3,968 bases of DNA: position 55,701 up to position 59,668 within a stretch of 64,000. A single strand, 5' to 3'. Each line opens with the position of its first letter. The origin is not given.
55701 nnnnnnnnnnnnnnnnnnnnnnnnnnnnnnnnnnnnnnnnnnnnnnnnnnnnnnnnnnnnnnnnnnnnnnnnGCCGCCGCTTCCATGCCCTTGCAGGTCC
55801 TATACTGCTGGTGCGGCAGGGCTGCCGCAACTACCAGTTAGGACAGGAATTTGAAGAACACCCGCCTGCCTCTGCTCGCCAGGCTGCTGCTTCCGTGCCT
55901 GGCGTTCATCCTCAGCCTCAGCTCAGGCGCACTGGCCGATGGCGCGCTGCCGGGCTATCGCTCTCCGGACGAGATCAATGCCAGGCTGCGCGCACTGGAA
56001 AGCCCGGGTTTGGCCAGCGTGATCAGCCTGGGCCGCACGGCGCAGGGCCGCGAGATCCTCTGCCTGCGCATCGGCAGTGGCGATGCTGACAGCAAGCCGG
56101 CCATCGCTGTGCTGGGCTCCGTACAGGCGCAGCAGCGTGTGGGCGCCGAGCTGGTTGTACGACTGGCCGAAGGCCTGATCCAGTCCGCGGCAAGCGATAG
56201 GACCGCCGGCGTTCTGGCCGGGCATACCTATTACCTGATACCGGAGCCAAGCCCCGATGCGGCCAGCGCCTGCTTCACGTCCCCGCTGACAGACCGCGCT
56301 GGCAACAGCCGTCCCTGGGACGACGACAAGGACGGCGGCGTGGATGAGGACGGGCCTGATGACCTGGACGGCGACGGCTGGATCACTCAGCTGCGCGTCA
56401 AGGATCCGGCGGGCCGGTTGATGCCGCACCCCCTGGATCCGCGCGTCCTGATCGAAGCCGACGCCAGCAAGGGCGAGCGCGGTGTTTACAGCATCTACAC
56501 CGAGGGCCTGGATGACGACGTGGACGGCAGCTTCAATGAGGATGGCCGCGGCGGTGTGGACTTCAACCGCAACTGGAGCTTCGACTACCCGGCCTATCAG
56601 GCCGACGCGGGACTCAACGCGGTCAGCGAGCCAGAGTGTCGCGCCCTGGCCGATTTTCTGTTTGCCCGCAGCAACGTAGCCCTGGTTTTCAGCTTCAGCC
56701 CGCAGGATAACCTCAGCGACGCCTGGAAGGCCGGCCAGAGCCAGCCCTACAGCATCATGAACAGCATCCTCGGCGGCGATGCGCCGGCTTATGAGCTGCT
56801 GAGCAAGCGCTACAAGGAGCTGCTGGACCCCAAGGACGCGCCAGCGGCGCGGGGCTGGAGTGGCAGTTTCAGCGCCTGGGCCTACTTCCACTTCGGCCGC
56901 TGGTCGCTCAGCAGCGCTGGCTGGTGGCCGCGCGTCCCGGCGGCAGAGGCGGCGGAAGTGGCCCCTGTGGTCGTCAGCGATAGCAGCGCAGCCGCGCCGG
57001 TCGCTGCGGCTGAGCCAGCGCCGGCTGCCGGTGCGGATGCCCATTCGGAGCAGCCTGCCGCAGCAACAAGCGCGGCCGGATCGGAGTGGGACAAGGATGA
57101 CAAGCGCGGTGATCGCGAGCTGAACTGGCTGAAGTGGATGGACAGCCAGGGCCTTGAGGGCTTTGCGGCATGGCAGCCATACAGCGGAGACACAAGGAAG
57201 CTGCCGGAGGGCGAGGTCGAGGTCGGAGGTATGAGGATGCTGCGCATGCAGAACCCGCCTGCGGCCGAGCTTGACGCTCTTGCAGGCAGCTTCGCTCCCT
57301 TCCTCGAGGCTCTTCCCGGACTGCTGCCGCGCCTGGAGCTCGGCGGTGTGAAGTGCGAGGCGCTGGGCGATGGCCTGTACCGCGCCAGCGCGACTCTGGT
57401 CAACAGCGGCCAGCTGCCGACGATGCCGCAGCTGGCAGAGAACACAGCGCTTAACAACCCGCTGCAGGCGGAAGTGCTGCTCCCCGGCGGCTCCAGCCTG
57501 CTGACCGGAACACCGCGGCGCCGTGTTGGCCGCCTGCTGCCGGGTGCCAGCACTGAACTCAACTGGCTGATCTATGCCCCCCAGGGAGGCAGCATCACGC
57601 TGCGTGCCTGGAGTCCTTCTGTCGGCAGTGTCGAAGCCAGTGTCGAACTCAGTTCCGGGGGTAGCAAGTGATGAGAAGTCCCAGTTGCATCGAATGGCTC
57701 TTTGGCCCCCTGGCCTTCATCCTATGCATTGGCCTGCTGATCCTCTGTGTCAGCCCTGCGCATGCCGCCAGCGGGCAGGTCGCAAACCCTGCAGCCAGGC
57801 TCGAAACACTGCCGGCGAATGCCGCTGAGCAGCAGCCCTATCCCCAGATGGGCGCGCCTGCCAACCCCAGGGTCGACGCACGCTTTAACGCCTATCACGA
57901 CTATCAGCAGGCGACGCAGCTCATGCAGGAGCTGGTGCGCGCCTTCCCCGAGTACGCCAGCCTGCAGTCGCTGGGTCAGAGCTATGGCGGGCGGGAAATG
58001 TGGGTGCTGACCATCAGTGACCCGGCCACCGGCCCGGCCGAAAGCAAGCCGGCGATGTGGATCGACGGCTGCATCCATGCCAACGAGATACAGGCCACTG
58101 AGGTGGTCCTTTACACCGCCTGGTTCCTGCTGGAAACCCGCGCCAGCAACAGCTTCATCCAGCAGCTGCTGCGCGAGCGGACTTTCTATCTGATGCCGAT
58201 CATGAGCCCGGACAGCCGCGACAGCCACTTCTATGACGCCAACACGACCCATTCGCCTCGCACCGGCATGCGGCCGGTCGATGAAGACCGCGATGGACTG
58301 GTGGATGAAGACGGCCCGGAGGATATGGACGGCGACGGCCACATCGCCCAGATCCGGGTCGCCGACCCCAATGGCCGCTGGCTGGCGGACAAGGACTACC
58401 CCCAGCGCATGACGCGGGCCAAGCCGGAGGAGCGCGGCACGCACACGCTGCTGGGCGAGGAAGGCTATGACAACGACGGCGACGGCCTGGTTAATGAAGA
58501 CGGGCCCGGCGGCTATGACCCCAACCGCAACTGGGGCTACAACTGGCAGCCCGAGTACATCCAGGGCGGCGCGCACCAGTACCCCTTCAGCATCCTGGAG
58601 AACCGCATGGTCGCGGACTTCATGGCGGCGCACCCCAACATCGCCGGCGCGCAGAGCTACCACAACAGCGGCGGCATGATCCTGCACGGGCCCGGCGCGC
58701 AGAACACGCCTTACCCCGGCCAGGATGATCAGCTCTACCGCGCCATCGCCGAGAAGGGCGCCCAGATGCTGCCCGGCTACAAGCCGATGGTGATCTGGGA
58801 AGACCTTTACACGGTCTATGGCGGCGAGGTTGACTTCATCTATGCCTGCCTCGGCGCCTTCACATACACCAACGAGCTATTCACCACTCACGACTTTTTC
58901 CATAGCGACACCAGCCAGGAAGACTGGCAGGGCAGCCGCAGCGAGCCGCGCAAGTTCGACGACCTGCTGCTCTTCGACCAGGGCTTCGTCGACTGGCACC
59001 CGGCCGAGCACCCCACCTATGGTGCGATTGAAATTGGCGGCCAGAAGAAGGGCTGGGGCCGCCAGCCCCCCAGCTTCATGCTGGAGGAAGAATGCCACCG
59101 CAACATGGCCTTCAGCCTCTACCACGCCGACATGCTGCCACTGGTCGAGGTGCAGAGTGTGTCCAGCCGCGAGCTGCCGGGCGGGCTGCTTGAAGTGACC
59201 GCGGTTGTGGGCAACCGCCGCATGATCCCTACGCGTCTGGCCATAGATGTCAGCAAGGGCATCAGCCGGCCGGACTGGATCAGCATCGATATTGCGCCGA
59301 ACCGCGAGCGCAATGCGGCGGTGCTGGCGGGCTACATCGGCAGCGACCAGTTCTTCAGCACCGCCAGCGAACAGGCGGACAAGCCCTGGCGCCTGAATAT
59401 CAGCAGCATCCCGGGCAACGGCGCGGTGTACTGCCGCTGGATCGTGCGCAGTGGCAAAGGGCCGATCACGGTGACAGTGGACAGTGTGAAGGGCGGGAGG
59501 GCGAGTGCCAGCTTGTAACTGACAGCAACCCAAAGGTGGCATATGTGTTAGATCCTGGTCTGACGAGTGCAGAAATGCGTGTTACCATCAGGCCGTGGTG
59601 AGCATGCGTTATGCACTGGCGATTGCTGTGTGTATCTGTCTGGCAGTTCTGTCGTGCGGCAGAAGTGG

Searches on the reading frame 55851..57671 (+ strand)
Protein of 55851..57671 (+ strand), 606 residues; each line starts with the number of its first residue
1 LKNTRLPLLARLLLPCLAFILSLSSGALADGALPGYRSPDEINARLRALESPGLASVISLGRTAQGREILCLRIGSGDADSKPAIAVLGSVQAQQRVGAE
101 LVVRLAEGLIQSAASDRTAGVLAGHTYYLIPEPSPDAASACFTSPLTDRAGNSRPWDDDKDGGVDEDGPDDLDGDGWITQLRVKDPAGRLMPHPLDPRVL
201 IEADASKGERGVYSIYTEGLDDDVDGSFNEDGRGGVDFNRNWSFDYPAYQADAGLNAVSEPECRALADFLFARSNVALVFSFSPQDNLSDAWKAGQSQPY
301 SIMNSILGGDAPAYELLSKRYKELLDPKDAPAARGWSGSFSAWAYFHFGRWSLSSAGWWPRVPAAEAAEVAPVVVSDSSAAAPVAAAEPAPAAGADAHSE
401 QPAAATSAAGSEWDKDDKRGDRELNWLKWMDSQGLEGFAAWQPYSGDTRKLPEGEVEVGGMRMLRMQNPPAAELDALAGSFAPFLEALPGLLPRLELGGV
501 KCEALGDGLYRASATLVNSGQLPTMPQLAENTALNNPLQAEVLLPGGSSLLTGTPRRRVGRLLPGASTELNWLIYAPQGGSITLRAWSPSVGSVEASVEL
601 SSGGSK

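Call 25: search_protein_families(library=pfam, proteins=[window:55851-57671:+], max_evalue=0.001)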
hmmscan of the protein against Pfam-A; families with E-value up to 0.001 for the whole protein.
window:55851-57671:+ (606 aa): 1 family
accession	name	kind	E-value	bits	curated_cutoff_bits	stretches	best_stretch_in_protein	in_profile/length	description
PF00246.29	Peptidase_M14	-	1.8e-14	54.5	21.6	1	49-143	10-108/286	Zinc carboxypeptidase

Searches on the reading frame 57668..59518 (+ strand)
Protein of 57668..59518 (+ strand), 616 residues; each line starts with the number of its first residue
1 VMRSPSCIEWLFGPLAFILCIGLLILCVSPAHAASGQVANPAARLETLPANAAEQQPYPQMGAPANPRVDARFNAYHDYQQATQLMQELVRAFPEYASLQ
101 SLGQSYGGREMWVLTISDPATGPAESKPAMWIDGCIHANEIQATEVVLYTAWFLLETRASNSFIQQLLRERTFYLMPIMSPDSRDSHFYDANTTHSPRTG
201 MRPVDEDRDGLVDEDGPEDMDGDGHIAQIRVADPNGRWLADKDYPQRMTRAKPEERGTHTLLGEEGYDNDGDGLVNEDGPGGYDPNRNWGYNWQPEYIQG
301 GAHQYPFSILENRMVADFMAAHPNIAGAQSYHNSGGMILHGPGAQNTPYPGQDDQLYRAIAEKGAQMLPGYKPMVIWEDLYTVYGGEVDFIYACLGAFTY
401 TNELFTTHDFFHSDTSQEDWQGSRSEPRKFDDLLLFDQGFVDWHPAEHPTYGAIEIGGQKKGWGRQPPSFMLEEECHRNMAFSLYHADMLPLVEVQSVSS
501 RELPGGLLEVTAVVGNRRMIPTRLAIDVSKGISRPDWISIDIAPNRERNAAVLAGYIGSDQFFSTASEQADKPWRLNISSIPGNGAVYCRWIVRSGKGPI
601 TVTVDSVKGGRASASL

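Call 25: search_protein_families(library=pfam, proteins=[window:57668-59518:+], max_evalue=0.001)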
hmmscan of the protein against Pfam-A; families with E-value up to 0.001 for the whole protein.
window:57668-59518:+ (616 aa): 1 family
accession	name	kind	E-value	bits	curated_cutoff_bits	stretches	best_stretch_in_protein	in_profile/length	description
PF00246.29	Peptidase_M14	-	9.2e-37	127.6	21.6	1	83-413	2-273/286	Zinc carboxypeptidase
